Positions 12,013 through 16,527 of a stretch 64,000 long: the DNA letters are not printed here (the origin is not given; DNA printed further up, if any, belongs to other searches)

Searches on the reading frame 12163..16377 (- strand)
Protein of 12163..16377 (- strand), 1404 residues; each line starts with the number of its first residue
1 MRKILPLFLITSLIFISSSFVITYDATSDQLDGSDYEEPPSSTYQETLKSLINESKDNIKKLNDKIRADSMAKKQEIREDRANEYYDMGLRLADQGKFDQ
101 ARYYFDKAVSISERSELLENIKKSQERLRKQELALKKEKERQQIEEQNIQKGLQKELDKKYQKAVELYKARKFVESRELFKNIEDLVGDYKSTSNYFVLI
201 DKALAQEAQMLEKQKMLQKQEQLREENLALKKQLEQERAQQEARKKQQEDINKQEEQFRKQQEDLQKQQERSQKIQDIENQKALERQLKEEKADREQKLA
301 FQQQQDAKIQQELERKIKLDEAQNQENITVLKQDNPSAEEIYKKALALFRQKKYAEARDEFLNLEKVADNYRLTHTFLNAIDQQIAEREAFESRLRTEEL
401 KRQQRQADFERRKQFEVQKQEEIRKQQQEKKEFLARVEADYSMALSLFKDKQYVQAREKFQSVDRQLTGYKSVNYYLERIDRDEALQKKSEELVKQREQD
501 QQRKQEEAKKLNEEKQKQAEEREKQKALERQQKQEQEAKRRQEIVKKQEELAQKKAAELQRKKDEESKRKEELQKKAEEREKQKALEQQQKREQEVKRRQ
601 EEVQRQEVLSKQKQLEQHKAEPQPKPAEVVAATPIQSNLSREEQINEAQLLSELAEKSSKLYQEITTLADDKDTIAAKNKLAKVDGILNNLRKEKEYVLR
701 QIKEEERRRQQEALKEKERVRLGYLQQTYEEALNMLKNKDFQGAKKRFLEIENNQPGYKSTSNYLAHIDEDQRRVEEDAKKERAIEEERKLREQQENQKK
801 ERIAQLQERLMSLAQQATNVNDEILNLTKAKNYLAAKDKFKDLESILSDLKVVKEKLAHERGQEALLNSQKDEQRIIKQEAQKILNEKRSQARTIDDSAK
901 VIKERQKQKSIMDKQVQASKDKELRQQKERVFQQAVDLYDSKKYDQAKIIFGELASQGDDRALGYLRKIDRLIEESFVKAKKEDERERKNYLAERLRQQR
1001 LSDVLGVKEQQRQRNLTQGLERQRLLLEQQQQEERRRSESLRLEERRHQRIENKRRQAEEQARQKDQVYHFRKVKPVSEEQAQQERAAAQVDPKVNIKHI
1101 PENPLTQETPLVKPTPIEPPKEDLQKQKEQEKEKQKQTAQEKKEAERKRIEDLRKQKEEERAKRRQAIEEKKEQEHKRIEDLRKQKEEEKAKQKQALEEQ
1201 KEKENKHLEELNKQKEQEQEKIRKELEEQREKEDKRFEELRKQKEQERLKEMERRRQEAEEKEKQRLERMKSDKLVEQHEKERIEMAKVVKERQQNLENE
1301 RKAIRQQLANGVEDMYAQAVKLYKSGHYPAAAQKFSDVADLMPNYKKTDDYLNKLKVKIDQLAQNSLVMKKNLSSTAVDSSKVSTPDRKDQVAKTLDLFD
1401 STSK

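Call 92: search_protein_families(library=pfam, proteins=[window:12163-16377:-], max_evalue=0.00001)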
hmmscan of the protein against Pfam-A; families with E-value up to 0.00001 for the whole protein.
window:12163-16377:- (1404 aa): 1 family
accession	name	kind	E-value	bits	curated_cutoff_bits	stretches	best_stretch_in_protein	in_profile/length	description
PF07719.23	TPR_2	-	1.7e-10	40.6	27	0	82-113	1-32/34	Tetratricopeptide repeat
